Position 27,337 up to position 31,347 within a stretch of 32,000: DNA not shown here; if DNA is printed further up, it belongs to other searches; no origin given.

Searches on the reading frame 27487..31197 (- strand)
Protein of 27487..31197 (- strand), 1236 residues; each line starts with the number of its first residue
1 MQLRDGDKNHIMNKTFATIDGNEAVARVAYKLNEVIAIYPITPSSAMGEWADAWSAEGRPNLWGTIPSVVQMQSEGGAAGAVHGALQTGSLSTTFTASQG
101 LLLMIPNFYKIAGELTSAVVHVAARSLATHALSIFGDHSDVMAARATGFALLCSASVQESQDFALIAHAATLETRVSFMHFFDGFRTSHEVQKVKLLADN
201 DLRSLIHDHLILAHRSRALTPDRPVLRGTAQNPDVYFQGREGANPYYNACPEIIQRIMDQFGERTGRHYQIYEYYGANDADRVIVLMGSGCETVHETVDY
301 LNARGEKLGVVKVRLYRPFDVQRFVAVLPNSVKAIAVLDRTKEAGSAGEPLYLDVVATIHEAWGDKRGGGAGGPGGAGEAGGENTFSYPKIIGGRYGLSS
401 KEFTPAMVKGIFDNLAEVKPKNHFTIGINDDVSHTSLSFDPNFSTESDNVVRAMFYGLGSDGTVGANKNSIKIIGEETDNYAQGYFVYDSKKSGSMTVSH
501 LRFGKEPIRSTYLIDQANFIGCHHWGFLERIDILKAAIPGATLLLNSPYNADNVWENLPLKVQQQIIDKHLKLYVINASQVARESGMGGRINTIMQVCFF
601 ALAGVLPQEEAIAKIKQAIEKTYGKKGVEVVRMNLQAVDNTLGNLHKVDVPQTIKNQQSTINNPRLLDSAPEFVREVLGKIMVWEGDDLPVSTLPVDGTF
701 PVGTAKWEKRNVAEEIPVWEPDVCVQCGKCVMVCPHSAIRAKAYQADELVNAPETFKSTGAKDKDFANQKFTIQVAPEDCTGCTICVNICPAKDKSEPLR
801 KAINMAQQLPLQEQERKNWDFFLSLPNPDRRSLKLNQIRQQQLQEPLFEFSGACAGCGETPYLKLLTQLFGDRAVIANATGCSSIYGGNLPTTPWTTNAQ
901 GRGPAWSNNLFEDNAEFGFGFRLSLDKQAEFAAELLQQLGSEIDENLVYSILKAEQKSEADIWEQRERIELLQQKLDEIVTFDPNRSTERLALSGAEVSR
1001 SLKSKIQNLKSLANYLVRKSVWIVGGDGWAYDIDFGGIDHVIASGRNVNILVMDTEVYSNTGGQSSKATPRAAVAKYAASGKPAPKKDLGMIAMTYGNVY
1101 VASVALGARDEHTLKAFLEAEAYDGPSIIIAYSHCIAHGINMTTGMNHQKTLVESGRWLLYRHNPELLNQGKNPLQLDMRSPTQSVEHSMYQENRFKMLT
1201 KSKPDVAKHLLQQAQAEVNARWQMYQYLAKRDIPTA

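Call 28: search_protein_families(library=pfam, proteins=[window:27487-31197:-], max_evalue=0.00001)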
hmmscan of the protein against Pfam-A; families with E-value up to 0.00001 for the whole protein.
window:27487-31197:- (1236 aa): 13 families
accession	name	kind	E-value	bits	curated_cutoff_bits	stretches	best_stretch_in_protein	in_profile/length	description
PF01855.24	POR_N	-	4.9e-83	278.9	27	1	28-258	2-230/231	Pyruvate flavodoxin/ferredoxin oxidoreductase, thiamine diP-bdg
PF01558.24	POR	-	5.2e-31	108.6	27.4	1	459-640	1-170/173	Pyruvate ferredoxin/flavodoxin oxidoreductase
PF10371.14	EKR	-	3e-22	78.6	27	1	664-713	6-55/55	Domain of unknown function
PF17147.9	PFOR_II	-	1.1e-14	55.1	27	1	280-361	1-80/102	Pyruvate:ferredoxin oxidoreductase core domain II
PF13484.11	Fer4_16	-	4.9e-11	43.7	30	1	724-792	2-65/66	4Fe-4S double cluster binding domain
PF12838.12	Fer4_7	-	3.3e-10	40.7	27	1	724-792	2-50/52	4Fe-4S dicluster domain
PF12837.12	Fer4_6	-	1.2e-08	34.9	25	1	716-739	1-24/24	4Fe-4S binding domain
PF02775.26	TPP_enzyme_C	-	1.7e-08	34.9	21.9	1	1018-1130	46-150/151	Thiamine pyrophosphate enzyme, C-terminal TPP binding domain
PF13237.11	Fer4_10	-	1.9e-08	34.5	25.5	1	719-791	4-53/53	4Fe-4S dicluster domain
PF14697.11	Fer4_21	-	1e-07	32.4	35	0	721-794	5-55/59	4Fe-4S dicluster domain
PF00037.32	Fer4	-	1e-07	31.9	21.1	1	717-740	1-24/24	4Fe-4S binding domain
PF12797.12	Fer4_2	-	9.5e-07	28.8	24.5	0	716-735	2-21/22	4Fe-4S binding domain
PF13187.11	Fer4_9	-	3.4e-06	27.4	27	1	724-793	2-50/52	4Fe-4S dicluster domain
